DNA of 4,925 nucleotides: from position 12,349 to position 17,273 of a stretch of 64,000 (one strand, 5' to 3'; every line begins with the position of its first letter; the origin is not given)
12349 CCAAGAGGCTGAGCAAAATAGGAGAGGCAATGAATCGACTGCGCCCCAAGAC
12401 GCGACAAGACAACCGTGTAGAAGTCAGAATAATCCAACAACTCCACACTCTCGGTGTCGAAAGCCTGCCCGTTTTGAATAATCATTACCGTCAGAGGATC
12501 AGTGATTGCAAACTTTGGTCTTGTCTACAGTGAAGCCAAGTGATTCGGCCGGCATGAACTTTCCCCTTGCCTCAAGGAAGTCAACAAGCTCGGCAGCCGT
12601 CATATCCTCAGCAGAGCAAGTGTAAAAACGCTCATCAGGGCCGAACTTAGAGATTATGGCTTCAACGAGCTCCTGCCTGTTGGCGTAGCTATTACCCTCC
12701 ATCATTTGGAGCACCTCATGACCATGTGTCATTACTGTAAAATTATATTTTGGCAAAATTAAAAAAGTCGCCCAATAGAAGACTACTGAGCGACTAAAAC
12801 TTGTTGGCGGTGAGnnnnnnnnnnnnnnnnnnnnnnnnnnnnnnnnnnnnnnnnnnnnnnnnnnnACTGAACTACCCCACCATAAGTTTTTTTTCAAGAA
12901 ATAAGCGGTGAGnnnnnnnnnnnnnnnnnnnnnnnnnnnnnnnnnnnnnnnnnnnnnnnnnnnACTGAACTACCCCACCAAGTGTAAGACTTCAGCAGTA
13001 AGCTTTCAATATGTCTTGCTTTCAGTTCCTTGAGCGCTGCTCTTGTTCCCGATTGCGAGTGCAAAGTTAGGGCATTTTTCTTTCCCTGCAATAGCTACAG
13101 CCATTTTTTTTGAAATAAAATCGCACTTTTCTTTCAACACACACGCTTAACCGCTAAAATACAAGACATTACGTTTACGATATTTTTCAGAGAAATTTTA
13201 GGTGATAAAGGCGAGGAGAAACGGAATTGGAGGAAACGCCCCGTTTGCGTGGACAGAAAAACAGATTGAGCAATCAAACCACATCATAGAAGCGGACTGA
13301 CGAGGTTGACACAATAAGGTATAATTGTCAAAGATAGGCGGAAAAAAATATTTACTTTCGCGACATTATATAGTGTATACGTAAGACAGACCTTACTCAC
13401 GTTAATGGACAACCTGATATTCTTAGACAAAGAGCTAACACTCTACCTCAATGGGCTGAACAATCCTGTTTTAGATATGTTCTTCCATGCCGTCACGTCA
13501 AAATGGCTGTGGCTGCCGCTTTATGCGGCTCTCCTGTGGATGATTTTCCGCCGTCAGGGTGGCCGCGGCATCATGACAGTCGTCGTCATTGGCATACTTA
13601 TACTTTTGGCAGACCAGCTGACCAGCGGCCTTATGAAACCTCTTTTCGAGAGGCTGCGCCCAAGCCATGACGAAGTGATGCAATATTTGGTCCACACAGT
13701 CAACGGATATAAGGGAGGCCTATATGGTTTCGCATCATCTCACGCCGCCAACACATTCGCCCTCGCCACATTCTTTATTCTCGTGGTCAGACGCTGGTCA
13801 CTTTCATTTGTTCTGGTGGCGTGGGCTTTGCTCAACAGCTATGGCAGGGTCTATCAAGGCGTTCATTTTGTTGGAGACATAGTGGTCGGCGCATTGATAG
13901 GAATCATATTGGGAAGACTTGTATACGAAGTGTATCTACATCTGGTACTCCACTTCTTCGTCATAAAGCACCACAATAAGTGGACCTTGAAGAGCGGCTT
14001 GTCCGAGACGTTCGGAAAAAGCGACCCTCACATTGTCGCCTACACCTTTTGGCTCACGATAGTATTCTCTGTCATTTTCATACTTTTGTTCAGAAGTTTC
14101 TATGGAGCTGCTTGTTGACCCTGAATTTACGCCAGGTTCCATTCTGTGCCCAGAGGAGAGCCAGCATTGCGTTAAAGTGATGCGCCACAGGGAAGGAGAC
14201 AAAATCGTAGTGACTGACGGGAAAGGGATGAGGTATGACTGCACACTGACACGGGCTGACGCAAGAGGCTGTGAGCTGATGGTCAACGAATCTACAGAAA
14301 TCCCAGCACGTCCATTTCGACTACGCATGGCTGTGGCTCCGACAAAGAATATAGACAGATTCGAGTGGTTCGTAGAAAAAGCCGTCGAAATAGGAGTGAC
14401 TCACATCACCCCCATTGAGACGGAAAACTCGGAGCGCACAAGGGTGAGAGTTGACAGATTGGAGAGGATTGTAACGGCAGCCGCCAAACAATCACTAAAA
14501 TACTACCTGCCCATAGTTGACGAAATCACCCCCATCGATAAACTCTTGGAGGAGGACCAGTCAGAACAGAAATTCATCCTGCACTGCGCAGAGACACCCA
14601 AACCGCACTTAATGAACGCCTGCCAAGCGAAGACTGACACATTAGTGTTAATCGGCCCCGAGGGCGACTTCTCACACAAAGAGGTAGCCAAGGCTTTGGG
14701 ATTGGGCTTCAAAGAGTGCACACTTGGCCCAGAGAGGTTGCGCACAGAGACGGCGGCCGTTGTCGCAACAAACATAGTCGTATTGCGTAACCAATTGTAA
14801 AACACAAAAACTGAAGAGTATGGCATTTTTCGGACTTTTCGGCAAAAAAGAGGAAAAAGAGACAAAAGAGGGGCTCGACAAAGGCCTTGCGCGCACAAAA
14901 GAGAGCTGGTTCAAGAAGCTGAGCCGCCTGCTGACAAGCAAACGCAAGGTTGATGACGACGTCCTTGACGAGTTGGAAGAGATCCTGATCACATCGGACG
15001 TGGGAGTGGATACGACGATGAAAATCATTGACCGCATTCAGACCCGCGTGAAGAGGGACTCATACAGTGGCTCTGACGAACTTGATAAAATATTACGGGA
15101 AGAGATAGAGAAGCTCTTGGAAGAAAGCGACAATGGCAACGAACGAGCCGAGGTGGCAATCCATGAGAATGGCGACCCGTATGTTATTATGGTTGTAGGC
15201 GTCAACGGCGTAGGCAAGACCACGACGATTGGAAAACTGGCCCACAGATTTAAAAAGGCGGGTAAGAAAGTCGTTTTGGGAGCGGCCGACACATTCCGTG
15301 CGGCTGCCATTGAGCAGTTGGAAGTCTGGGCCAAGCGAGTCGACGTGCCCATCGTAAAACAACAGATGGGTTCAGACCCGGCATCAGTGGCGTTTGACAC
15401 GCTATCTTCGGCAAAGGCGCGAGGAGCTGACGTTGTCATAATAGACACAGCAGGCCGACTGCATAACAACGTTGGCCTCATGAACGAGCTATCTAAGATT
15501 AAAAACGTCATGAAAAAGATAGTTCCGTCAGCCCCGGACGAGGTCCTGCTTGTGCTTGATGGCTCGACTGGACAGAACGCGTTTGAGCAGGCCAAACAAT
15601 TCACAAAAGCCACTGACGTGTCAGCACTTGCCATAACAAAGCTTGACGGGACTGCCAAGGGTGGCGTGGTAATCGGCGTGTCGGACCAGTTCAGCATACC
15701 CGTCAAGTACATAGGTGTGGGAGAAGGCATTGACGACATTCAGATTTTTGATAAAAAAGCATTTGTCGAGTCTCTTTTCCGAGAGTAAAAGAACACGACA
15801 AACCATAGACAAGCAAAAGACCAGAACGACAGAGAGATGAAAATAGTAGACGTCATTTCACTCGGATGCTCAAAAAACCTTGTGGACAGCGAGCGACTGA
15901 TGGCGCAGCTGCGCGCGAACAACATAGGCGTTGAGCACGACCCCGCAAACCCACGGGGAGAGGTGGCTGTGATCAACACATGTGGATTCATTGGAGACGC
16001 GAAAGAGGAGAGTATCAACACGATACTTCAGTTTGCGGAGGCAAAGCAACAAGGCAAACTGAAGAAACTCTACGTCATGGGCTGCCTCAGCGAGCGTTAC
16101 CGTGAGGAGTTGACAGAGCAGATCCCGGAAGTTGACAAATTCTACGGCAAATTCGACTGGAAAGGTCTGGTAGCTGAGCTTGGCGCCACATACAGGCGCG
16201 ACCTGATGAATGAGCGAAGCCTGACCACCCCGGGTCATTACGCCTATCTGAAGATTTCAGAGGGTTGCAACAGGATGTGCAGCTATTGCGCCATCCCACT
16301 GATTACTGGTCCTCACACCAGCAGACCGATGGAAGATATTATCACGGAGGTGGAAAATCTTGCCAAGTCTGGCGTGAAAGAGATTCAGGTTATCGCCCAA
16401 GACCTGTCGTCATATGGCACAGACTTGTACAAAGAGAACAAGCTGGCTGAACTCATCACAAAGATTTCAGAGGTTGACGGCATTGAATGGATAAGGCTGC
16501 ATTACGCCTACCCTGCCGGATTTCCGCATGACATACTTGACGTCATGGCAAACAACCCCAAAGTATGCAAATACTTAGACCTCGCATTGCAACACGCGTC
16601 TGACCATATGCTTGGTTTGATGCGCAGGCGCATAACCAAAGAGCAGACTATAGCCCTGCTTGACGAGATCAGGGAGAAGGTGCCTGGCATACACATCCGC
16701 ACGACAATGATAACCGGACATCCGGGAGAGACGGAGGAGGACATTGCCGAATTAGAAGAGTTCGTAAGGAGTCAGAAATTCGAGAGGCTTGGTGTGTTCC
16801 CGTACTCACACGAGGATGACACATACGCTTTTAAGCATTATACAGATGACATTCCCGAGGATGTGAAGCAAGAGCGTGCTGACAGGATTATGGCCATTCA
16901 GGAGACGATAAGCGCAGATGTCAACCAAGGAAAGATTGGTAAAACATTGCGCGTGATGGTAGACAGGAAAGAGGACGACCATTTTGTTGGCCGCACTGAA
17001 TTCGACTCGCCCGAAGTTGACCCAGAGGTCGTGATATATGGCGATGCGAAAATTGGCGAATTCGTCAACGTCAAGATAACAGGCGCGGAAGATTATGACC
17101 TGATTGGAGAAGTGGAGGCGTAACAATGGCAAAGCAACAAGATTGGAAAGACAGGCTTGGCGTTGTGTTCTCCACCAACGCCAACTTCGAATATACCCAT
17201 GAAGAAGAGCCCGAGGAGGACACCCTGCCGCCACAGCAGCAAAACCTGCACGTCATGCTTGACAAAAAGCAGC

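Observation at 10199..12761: Stand-alone three-gene hydrogenase-like module (YecH-like metal binder + HycE/NuoCD-like + HycG/NuoB-like) with the catalytic and proximal-cluster ligands gone and no membrane, Hyp or protease partners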

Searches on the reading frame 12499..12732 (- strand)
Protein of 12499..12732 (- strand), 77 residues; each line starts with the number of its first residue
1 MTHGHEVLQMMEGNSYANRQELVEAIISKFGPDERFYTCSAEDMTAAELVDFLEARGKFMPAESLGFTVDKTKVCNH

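Call 3: search_protein_families(library=pfam, proteins=[window:12499-12732:-], max_evalue=0.01)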
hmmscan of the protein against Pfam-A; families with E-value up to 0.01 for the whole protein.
window:12499-12732:- (77 aa): 1 family
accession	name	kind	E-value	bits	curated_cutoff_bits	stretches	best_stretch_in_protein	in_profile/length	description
PF10678.14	DUF2492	-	8.4e-28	96.9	27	1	2-76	3-77/77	Protein of unknown function (DUF2492)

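Call 4: search_protein_families(library=ncbifam, proteins=[window:12499-12732:-], max_evalue=0.01)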
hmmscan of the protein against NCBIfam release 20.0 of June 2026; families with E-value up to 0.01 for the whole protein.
window:12499-12732:- (77 aa): 1 family
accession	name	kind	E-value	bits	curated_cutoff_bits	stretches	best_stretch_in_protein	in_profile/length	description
TIGR03853.1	matur_matur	hypoth_equivalog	1.2e-27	96.1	65.7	1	2-77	2-77/77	YecH family metal-binding protein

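Call 48: find_homologous_proteins(query=window:12499-12732:-, max_evalue=0.001)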
Query window:12499-12732:- (77 aa): 432 proteins with E <= 0.001 among 436 candidates; the best 120 are listed.
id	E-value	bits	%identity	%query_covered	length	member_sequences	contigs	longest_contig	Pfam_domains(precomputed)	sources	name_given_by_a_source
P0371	1.7e-38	147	87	100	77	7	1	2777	PF10678.15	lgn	-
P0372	9.3e-38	145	100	88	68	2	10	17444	PF10678.15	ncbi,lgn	-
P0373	8.1e-37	142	84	100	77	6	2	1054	PF10678.15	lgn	-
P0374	1.2e-36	141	86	100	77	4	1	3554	PF10678.15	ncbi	-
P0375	2.3e-35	137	83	100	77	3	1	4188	PF10678.15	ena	-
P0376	2.3e-35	137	83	100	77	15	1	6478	PF10678.15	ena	-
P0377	4.6e-34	133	82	100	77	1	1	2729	PF10678.15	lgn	-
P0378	6.7e-34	133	78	100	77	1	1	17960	PF10678.15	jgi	-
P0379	9.3e-34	132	79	100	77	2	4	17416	PF10678.15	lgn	-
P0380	1.2e-33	132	81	100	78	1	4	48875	PF10678.15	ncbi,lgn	-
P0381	1.4e-33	132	79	100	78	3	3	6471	PF10678.15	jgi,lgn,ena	jgi:probable metal-binding protein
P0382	1.5e-33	132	79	100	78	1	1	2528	PF10678.15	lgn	-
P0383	1.8e-33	131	77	100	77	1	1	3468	PF10678.15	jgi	-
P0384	2.0e-33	131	78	100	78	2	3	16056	PF10678.15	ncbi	-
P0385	2.2e-33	131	82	100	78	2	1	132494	PF10678.15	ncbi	-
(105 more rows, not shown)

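Call 50: find_related_loci(query=A2, collection=metagenome_contigs, flank=6000)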
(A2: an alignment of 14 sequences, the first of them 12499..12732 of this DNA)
Query A2 (77 aa) in metagenome_contigs; peptide patterns used: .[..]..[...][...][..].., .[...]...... (x = any residue, [..] = any of these).
452 stretches matched a pattern; 176 encode a relative of the query (tblastn E <= 1e-3); the best 80 are kept; 80 distinct loci.
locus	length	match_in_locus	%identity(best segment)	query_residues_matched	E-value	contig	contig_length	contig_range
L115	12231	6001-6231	78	1-77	5e-40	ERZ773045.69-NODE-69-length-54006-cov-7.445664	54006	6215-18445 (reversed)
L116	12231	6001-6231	78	1-77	5e-40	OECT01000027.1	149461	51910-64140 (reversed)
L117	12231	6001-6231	78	1-77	5e-40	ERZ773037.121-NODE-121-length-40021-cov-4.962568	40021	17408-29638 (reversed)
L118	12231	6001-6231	78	1-77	3e-40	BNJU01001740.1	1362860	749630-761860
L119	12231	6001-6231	78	1-77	3e-40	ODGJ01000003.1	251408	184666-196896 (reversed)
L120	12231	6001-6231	78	1-77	5e-40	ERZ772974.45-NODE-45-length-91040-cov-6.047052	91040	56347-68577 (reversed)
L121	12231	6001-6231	78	1-77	9e-40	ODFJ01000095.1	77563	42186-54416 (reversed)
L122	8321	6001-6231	78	1-77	9e-40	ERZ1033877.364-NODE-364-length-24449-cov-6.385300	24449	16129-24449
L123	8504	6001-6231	78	1-77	9e-40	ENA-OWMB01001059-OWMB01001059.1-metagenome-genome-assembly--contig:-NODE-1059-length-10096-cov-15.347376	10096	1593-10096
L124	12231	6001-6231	78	1-77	9e-40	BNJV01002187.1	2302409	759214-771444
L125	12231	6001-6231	78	1-77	7e-39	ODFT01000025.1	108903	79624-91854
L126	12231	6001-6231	77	1-77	2e-38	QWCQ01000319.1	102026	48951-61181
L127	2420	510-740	77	1-77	3e-38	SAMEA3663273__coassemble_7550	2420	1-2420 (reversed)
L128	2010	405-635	77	1-77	2e-38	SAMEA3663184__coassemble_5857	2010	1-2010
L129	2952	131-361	77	1-77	3e-38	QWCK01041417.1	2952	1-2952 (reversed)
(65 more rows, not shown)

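Call 71: search_solved_structures(query=A2, max_evalue=1, show_alignments=1)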
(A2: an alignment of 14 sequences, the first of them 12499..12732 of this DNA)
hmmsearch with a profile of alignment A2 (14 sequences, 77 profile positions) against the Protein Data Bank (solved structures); distinct sequences matched with E-value up to 1: 5.
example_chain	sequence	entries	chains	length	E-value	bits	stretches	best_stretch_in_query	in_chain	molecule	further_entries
6w1s_Z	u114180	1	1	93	0.55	13.8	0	7-34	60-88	Mediator of RNA polymerase II transcription subunit 31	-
8xuo_A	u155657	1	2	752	0.64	13.6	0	14-61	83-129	NRC2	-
8xuq_A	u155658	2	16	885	0.76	13.4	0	14-61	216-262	NRC2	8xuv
9fp6_A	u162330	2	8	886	0.89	13.1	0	14-63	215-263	NRC2a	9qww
8rfh_A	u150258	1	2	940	0.97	13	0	14-63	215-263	NRC2a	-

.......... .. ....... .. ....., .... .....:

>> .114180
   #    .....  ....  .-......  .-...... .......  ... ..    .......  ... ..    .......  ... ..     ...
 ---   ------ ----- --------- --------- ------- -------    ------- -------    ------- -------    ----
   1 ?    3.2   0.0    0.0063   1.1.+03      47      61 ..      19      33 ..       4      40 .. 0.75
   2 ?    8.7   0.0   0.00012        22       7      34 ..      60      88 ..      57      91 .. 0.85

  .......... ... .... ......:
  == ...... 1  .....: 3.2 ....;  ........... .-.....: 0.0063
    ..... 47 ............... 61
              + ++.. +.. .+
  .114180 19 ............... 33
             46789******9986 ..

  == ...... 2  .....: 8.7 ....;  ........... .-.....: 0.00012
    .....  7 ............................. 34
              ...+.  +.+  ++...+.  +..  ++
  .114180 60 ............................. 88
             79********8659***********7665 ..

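Call 80: predict_structure(alignment_id=A2)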
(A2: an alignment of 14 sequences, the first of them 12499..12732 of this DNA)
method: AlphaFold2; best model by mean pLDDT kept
length: 77 residues; sequences in the alignment: 14
mean_pLDDT: 81.5   pTM: 0.65
mean pLDDT of the five models: 81.5, 81.1, 77.5, 76.2, 69.0
residues with pLDDT >= 90: 7; 70-90: 61; 50-70: 8; < 50: 1
segments of 3 or more residues with pLDDT < 50: none
pLDDT, mean of each block of 10 residues (from residue 1): 79 84 90 85 88 84 76 61
secondary structure, 60 per line:
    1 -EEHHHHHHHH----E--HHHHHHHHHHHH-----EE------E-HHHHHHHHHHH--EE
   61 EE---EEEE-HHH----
elements in order: H4-11 H19-30 H46-56 E59-62 E66-69

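Call 82: fold_search(model_id=the predicted structure, library=pdb)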
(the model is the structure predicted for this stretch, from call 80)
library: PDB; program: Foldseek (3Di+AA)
matches with E <= 10: 452; with E <= 0.001: 0
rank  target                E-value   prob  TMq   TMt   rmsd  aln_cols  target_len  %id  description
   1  2p5k                  2.1e-01  0.66  0.44  0.51   5.0        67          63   10  Crystal structure of the N-terminal domain of AhrC (released 2007-10-30)
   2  2hyf_A                2.9e-01  0.47  0.39  0.27   5.8        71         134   13  The Structure of apo-MntR from Bacillus subtilis, selenomethionine derivative (released 2006-11-07)
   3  3o6b_H                3.6e-01  0.51  0.44  0.48   5.4        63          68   16  A Dual E3 Mechanism for Rub1 Ligation to Cdc53: Dcn1(P)-Cdc53(WHB) low resolution (released 2010-09-15)
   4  2f5f_B                3.8e-01  0.33  0.38  0.25   6.1        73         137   12  Bacillus subtilis manganese transport regulator (MNTR) bound to manganese, AC conformation, pH 8.5 (released 2006-03-07)
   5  2p5l_D                4.3e-01  0.57  0.46  0.53   3.5        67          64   13  Crystal structure of a dimer of N-terminal domains of AhrC in complex with an 18bp DNA operator site (released 2008-03-11)
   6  2f5c                  4.6e-01  0.33  0.38  0.25   5.9        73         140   12  Bacillus subtilis Manganese transport regulator (MNTR) bound to manganese, hexagonal crystal form (released 2006-03-07)
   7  9i0v_A                4.6e-01  0.33  0.39  0.16   6.2        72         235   14  Crystal structure of DasR in complex with a synthetic DasR-binding RNA aptamer (released 2026-01-28)
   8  2ev6_A                4.6e-01  0.30  0.37  0.25   5.9        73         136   12  Bacillus subtilis manganese transport regulator (MNTR) bound to zinc (released 2006-03-07)
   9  1b4a_A                5.3e-01  0.44  0.46  0.28   5.0        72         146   11  STRUCTURE OF THE ARGININE REPRESSOR FROM BACILLUS STEAROTHERMOPHILUS (released 1999-06-15)
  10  6kta_A                5.3e-01  0.25  0.36  0.24   6.3        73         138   12  Crystal structure of B. halodurans MntR in apo form (released 2019-12-04)
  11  5cvi_A                6.0e-01  0.38  0.44  0.20   5.5        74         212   12  Structure of the manganese regulator SloR (released 2015-08-12)
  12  4hv6_B                6.0e-01  0.23  0.36  0.25   6.3        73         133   12  Structure of MNTR H77A mutant in apo- and mn-bound forms (released 2012-11-21)
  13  5cvi_B                6.4e-01  0.44  0.49  0.21   5.3        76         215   12  Structure of the manganese regulator SloR (released 2015-08-12)
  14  3o2p_E                6.4e-01  0.38  0.46  0.42   5.3        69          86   10  A Dual E3 Mechanism for Rub1 Ligation to Cdc53: Dcn1(P)-Cdc53(WHB) (released 2010-09-15)
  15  9c4c_F                6.4e-01  0.21  0.36  0.24   6.6        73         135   12  The structure of two MntR dimers bound to the native mnep promoter sequence (released 2024-08-14)
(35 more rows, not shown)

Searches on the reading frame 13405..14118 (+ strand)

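Call 66: search_protein_families(library=pfam, proteins=[window:13405-14118:+], max_evalue=0.0001)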
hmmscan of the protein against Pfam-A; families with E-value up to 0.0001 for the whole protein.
window:13405-14118:+ (237 aa): 2 families
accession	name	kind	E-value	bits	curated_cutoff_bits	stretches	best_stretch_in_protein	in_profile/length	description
PF01569.27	PAP2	-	2.2e-22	79.6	27.2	1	64-177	6-125/130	PAP2 superfamily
PF14378.12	PAP2_3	-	7.2e-09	36.2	27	1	5-168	10-186/190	PAP2 superfamily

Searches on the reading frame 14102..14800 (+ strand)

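Call 66: search_protein_families(library=pfam, proteins=[window:14102-14800:+], max_evalue=0.0001)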
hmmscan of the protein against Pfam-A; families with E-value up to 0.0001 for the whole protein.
window:14102-14800:+ (232 aa): 2 families
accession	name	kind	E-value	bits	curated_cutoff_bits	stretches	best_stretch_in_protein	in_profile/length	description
PF04452.19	Methyltrans_RNA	-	9.5e-39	133.1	23.9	1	71-226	4-164/165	RNA methyltransferase domain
PF20260.4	PUA_4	-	1e-09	38.8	23.9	1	17-58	3-44/48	RNA methyltransferase PUA domain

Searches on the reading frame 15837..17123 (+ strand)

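Call 66: search_protein_families(library=pfam, proteins=[window:15837-17123:+], max_evalue=0.0001)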
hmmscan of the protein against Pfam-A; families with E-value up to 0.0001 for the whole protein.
window:15837-17123:+ (428 aa): 4 families
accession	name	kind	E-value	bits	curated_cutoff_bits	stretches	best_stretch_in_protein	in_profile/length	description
PF04055.27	Radical_SAM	-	5.2e-24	85.7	29.5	1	139-310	2-166/166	Radical SAM superfamily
PF18693.7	TRAM_2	-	1.2e-21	77.1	27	1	367-426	1-62/63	TRAM domain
PF00919.26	UPF0004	-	1.3e-21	76.9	27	1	5-104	3-98/98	Uncharacterized protein family UPF0004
PF01938.26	TRAM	-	1.4e-05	25.3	21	1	366-426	3-60/61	TRAM domain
